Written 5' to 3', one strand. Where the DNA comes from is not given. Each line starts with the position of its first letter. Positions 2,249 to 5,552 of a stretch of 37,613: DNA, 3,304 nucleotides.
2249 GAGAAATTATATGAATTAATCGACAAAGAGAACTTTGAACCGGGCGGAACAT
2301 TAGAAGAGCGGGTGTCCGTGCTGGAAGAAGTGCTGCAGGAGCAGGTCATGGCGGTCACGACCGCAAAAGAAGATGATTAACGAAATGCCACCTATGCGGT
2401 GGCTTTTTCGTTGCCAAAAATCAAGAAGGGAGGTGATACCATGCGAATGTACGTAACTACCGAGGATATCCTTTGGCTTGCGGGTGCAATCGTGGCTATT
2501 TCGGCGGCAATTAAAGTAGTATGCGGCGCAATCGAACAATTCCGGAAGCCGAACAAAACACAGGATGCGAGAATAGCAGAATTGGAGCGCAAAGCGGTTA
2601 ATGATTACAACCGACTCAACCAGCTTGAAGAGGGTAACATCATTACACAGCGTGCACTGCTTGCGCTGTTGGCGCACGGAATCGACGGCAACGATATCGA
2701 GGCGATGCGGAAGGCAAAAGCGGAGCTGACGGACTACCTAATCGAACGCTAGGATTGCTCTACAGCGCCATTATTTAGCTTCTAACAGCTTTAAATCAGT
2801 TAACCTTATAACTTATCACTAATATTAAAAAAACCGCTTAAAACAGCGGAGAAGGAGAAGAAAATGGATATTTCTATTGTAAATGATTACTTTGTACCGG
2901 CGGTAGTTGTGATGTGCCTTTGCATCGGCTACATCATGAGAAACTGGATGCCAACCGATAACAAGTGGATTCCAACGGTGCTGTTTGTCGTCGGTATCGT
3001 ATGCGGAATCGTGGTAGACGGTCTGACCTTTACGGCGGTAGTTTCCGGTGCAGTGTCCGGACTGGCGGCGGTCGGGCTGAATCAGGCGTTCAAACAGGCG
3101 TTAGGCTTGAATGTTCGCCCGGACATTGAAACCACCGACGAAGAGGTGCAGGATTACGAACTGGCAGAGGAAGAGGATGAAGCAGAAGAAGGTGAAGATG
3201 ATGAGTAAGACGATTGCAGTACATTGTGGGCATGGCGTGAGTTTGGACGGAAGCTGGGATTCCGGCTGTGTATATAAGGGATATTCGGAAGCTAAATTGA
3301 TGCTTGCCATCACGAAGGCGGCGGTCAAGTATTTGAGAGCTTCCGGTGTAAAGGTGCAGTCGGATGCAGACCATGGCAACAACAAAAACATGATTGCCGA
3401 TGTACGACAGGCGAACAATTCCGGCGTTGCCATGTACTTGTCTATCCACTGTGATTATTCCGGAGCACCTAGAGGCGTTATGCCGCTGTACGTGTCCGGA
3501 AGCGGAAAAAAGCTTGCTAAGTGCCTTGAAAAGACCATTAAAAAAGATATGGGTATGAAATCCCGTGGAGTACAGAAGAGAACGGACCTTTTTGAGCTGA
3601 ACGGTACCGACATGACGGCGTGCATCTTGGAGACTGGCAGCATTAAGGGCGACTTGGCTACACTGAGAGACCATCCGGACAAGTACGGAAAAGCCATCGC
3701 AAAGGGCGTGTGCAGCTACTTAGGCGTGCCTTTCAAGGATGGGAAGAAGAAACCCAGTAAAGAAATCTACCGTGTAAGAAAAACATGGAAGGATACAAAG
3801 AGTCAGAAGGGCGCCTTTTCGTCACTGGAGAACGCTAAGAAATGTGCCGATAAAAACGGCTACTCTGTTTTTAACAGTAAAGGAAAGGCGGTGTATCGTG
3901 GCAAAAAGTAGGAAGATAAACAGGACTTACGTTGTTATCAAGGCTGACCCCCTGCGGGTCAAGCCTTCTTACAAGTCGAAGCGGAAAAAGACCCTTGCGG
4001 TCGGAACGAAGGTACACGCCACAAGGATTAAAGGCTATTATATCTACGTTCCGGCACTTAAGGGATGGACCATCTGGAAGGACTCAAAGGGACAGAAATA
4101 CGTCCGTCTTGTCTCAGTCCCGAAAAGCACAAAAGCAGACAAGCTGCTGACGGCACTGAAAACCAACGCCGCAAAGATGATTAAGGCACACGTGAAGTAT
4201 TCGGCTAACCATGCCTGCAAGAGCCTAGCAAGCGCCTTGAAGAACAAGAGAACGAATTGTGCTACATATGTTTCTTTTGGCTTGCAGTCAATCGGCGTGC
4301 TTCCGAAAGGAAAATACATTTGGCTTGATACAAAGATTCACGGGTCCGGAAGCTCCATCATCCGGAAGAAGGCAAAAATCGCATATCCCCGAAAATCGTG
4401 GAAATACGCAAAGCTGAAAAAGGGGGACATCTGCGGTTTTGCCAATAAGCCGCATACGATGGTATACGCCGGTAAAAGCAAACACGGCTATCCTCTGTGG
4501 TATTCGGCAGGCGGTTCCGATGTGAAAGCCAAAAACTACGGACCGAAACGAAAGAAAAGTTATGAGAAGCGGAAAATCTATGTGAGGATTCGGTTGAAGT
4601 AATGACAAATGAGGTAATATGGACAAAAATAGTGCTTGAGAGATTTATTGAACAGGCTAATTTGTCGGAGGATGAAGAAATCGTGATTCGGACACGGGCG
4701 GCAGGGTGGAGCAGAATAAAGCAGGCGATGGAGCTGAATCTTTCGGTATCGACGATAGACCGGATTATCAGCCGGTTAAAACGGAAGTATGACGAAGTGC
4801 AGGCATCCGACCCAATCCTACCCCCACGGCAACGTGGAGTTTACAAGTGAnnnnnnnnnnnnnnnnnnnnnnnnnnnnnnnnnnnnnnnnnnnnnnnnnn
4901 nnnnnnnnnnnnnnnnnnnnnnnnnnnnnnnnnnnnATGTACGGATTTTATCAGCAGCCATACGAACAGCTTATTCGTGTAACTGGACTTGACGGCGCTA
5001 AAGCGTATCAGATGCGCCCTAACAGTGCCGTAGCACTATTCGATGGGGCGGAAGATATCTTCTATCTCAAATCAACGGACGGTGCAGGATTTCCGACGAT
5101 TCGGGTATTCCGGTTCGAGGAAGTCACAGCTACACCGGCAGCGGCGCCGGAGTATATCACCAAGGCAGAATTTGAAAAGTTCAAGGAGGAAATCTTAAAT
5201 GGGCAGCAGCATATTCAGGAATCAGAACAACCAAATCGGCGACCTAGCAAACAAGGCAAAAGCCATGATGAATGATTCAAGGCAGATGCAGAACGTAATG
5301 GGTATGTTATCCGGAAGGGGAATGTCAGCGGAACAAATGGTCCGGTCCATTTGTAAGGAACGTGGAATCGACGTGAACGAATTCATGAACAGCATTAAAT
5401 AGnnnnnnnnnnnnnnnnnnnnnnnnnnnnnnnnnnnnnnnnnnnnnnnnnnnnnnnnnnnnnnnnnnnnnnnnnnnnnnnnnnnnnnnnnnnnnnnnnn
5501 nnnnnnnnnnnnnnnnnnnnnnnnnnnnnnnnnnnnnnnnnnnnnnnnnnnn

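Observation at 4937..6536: Terminator-bounded four-gene moron cassette encoding unknown Cys-rich and membrane proteins, between the lysis module and attP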

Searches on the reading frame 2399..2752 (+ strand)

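Call 9: search_protein_families(library=ncbifam, proteins=[window:2399-2752:+], max_evalue=0.1)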
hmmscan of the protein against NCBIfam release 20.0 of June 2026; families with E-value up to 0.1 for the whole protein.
window:2399-2752:+ (117 aa): 1 family
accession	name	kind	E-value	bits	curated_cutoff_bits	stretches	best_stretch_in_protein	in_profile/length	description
NF005311.0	PRK06843.1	equivalog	0.043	12.7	779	1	55-97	177-218/404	inosine 5-monophosphate dehydrogenase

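Call 11: search_protein_families(library=pfam, proteins=[window:2399-2752:+], max_evalue=0.01)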
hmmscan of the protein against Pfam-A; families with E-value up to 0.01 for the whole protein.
window:2399-2752:+ (117 aa): 0 families

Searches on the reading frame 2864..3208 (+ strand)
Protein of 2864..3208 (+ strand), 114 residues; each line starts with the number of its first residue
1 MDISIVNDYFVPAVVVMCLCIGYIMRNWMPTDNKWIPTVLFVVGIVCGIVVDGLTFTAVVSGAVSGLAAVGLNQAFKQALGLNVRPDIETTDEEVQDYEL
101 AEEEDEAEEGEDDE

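Call 9: search_protein_families(library=ncbifam, proteins=[window:2864-3208:+], max_evalue=0.1)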
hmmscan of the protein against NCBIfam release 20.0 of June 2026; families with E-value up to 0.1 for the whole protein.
window:2864-3208:+ (114 aa): 1 family
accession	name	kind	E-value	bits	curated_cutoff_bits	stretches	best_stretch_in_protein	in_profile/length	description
TIGR02810.1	agaZ_gatZ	equivalog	0.087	11.7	568.8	0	68-102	205-239/420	D-tagatose-bisphosphate aldolase, class II, non-catalytic subunit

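Call 11: search_protein_families(library=pfam, proteins=[window:2864-3208:+], max_evalue=0.01)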
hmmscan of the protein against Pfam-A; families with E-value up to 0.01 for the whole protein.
window:2864-3208:+ (114 aa): 2 families
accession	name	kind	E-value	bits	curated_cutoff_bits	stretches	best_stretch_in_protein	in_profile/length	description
PF16079.10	Phage_holin_5_2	-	5.8e-18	65.4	29.2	1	14-78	1-75/76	Phage holin family Hol44, in holin superfamily V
PF09527.15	ATPase_gene1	-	0.0005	20.5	26.6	1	13-50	13-49/54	Putative F0F1-ATPase subunit Ca2+/Mg2+ transporter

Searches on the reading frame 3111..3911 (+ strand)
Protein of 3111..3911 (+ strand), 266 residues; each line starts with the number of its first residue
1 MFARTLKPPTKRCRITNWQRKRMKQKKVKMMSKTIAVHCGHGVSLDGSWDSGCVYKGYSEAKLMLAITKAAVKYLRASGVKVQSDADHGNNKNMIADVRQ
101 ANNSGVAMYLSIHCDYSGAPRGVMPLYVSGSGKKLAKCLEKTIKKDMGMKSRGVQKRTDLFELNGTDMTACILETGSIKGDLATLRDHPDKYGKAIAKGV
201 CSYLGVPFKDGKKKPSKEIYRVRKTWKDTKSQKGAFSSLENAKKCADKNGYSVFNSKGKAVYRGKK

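Call 9: search_protein_families(library=ncbifam, proteins=[window:3111-3911:+], max_evalue=0.1)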
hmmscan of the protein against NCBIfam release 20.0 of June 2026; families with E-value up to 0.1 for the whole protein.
window:3111-3911:+ (266 aa): 4 families
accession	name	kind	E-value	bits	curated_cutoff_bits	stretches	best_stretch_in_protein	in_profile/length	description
TIGR02883.1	spore_cwlD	equivalog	2.8e-08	34.1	221.55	1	33-202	1-188/189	N-acetylmuramoyl-L-alanine amidase CwlD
NF038140.1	amidase_Rv3717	exception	1.7e-06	27.7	335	1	39-205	46-232/233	Rv3717 family N-acetylmuramoyl-L-alanine amidase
NF050040.1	horm_taper_TftA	equivalog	2.4e-06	26.5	500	1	35-158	4-131/450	hormogonium tapered terminus morphoprotein TftA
NF007652.1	PRK10319.1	equivalog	0.00046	19.5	400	1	20-121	46-143/291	N-acetylmuramoyl-L-alanine amidase AmiA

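Call 11: search_protein_families(library=pfam, proteins=[window:3111-3911:+], max_evalue=0.01)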
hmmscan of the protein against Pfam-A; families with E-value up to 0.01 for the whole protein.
window:3111-3911:+ (266 aa): 1 family
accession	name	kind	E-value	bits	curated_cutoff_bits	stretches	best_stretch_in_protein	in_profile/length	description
PF01520.23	Amidase_3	-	5.1e-23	82.4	27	1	35-201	1-173/174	N-acetylmuramoyl-L-alanine amidase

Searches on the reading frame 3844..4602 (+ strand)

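Call 9: search_protein_families(library=ncbifam, proteins=[window:3844-4602:+], max_evalue=0.1)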
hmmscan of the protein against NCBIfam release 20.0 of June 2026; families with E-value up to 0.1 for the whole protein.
window:3844-4602:+ (252 aa): 1 family
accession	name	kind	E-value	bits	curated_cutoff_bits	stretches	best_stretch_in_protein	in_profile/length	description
NF006368.0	PRK08593.1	equivalog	0.0043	15.7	570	1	58-147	19-112/448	aspartate aminotransferase family protein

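Call 11: search_protein_families(library=pfam, proteins=[window:3844-4602:+], max_evalue=0.01)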
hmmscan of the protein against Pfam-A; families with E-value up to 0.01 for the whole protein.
window:3844-4602:+ (252 aa): 0 families

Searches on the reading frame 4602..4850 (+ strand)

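Call 9: search_protein_families(library=ncbifam, proteins=[window:4602-4850:+], max_evalue=0.1)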
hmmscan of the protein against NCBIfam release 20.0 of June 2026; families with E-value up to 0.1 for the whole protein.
window:4602-4850:+ (82 aa): 4 families
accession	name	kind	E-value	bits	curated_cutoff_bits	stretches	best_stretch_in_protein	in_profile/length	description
TIGR02937.1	sigma70-ECF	superfamily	0.0009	18.9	42.9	1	8-62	107-160/165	sigma-70 family RNA polymerase sigma factor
NF052445.1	RespRegMctR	equivalog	0.036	13.5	300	1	17-64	141-188/205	two-component system response regulator MctR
NF010389.0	PRK13816.1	equivalog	0.065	13.1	196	1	17-69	61-107/131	ribosome-binding factor A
TIGR02859.1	spore_sigH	equivalog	0.069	12.6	294.8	1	20-65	150-195/198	RNA polymerase sporulation sigma factor SigH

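Call 10: search_protein_families(library=padloc, proteins=[window:4602-4850:+], max_evalue=0.1)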
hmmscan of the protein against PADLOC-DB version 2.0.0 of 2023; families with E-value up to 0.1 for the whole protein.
window:4602-4850:+ (82 aa): 0 families

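Call 11: search_protein_families(library=pfam, proteins=[window:4602-4850:+], max_evalue=0.01)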
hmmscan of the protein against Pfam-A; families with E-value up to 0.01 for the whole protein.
window:4602-4850:+ (82 aa): 1 family
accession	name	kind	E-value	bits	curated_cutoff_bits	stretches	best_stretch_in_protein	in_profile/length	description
PF13384.12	HTH_23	-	0.0076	16.5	24.6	0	28-60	10-42/50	Homeodomain-like domain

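Call 82: search_protein_families(library=phrogs, proteins=[window:4602-4847:+], max_evalue=0.001)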
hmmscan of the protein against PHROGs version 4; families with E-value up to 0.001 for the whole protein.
window:4602-4847:+ (82 aa): 0 families

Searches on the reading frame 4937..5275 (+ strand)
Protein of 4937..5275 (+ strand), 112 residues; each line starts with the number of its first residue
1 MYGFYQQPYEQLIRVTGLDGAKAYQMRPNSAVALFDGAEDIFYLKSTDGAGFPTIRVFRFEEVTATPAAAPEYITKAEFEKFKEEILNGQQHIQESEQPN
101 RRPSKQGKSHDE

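Call 3: search_protein_families(library=pfam, proteins=[window:4937-5275:+], max_evalue=1)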
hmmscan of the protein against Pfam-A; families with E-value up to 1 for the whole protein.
window:4937-5275:+ (112 aa): 0 families

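Call 4: search_protein_families(library=phrogs, proteins=[window:4937-5275:+], max_evalue=1)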
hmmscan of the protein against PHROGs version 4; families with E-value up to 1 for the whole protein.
window:4937-5275:+ (112 aa): 2 families
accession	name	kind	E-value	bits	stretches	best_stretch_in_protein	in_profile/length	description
phrog_21718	-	unknown function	1e-13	52.5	1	7-101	44-152/159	-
phrog_7090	-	unknown function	0.23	12.9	1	71-92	48-69/127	-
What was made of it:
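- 4937..5275 (+): Gene A (112 aa). It has a variable P/Q/Y-rich N-terminus in relatives, a conserved core of about 55 aa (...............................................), then a 'YVTreEFe' helix and a charged tail. It matches phrog_21718 at 1e-13, function unknown (call 4).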

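Call 9: search_protein_families(library=ncbifam, proteins=[window:4937-5275:+], max_evalue=0.1)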
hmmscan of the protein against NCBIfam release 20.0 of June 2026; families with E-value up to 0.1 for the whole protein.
window:4937-5275:+ (112 aa): 0 families

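Call 10: search_protein_families(library=padloc, proteins=[window:4937-5275:+], max_evalue=0.1)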
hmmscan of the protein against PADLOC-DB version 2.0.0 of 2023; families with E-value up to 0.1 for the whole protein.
window:4937-5275:+ (112 aa): 0 families

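Call 15: find_homologous_proteins(query=window:4937-5272:+)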
Query window:4937-5272:+ (112 aa): 444 proteins with E <= 0.001 among 453 candidates; the best 120 are listed.
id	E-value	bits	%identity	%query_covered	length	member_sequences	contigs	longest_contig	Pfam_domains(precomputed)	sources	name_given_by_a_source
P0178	1.7e-65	236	96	100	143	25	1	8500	-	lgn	-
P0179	2.7e-64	232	96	100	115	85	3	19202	-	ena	-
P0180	1.2e-63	230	96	100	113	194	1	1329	-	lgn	-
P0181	7.0e-63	228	93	100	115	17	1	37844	-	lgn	-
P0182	1.1e-60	221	93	100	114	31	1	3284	-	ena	-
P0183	4.2e-60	219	94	100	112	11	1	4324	-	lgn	-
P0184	1.0e-59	218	93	100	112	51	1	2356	-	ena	-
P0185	2.4e-53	197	84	100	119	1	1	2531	-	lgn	-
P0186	5.5e-47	177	85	88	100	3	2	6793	-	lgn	-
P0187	2.1e-46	175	85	88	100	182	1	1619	-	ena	-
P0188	4.7e-46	174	83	88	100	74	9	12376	-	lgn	-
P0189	6.8e-46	173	83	88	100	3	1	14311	-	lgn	-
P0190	2.4e-44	168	83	88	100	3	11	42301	-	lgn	-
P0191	4.4e-44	167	80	100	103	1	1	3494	-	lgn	-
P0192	2.0e-43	165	82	84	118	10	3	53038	-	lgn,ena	-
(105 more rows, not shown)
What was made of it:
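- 4937..5275 (+): It has 444 homologue clusters (call 15).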

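Call 60: search_solved_structures(query=A5, max_evalue=10, show_alignments=3)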
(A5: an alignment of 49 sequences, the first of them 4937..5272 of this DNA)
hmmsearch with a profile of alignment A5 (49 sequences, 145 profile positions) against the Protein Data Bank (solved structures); distinct sequences matched with E-value up to 10: 1.
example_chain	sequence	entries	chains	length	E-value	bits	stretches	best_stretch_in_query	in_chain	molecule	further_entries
8jp4_A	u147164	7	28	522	3.3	11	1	71-125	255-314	Protein ERGIC-53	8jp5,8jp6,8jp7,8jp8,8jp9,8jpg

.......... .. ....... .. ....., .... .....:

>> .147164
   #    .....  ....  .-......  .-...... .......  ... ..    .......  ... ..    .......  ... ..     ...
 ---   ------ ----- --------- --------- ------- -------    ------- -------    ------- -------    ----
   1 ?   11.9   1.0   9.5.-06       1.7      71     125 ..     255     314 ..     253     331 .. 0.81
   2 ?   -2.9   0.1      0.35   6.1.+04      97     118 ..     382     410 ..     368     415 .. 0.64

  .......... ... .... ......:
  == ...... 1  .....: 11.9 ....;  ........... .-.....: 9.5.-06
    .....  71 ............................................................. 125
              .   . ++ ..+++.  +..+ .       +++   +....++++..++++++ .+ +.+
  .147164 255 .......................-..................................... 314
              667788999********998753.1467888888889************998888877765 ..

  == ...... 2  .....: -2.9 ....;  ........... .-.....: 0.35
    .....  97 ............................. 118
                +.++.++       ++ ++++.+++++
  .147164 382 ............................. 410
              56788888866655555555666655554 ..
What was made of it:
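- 4937..5275 (+): A profile search found no PDB sequence relative (call 60).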

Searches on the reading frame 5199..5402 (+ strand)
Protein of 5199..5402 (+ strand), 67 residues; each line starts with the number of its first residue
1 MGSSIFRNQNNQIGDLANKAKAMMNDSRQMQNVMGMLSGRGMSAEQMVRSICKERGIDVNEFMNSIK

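Call 3: search_protein_families(library=pfam, proteins=[window:5199-5402:+], max_evalue=1)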
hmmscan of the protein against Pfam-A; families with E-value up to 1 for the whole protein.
window:5199-5402:+ (67 aa): 2 families
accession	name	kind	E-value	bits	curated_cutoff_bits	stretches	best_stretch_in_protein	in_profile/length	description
PF02196.21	RBD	-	0.02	15.2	25.7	1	41-62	19-40/69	Raf-like Ras-binding domain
PF12644.12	DUF3782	-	0.18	12.4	24.4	1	15-54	12-52/78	Protein of unknown function (DUF3782)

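Call 4: search_protein_families(library=phrogs, proteins=[window:5199-5402:+], max_evalue=1)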
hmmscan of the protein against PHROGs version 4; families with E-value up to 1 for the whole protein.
window:5199-5402:+ (67 aa): 4 families
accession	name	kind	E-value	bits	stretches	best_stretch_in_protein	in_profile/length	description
phrog_9855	-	unknown function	0.063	14.8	1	11-52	3-45/65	-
phrog_5073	-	tail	0.072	13.1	1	11-63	11-58/519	tail fiber protein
phrog_16646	-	unknown function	0.12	14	1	37-64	70-100/111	-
phrog_18760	-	unknown function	0.2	13.1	1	22-61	25-63/100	-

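Call 9: search_protein_families(library=ncbifam, proteins=[window:5199-5402:+], max_evalue=0.1)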
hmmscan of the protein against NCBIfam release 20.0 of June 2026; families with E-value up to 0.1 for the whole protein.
window:5199-5402:+ (67 aa): 1 family
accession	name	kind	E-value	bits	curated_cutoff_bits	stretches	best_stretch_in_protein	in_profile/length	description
NF010448.0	PRK13874.1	subfamily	0.035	13.1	225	1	10-33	52-75/246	conjugal transfer protein TrbJ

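Call 10: search_protein_families(library=padloc, proteins=[window:5199-5402:+], max_evalue=0.1)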
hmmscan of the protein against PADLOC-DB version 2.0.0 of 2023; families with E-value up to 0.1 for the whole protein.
window:5199-5402:+ (67 aa): 0 families

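Call 94: search_protein_families(library=pfam, alignment_id=A6, max_evalue=1)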
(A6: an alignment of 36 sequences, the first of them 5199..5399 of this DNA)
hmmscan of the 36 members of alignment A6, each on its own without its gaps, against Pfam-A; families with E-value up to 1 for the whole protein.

A. member 1, window:5199-5399:+ (67 aa): 2 families
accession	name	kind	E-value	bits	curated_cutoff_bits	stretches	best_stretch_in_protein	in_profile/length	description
PF02196.21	RBD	-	0.02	15.2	25.7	1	41-62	19-40/69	Raf-like Ras-binding domain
PF12644.12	DUF3782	-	0.18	12.4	24.4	1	15-54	12-52/78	Protein of unknown function (DUF3782)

B. families by the number of members that match (of 36 scanned): 60 families (the first 25 are shown)
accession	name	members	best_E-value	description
PF09280.16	XPC-binding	4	0.0039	XPC-binding domain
PF04405.19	ScdA_N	4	0.038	Domain of Unknown function (DUF542)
PF04008.19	Adenosine_kin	2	0.0034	Adenosine specific kinase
PF13929.11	mRNA_stabil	2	0.032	mRNA stabilisation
PF10686.14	YAcAr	2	0.059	YspA, cpYpsA-related SLOG family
PF09447.15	Cnl2_NKP2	2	0.079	Cnl2/NKP2 family protein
PF15412.11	Nse4-Nse3_bdg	2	0.089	Binding domain of Nse4/EID3 to Nse3-MAGE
PF20292.4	MC7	2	0.11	ABC-three component (ABC-3C) system Middle Component 7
PF08354.15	Fas1-AflB-like_hel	2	0.13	Fatty acid synthase subunit beta/Fas1-like, helical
PF13624.11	SurA_N_3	2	0.15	SurA-like N-terminal domain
PF01466.24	Skp1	2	0.19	Skp1 family, dimerisation domain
PF17830.6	STI1-HOP_DP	1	0.00051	STI1/HOP, DP domain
PF19187.6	HTH_PafC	1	0.009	PafC helix-turn-helix domain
PF20701.3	HetE-N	1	0.01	Het-E N-terminal domain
PF23948.1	ARM_5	1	0.015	ARM-like repeat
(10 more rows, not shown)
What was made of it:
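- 5199..5402 (+): Gene B (67 aa). It is a small Met/Gln/Asn-rich helical protein whose start overlaps the 3' end of A, which suggests translational coupling. Members give sub-threshold hits to XPC-binding (4 members, best 0.004), STI1-HOP_DP (5e-4) and SRP_SPB (call 94).
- B gives weak STI1/XPC-binding/SRP-M hits (call 94).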
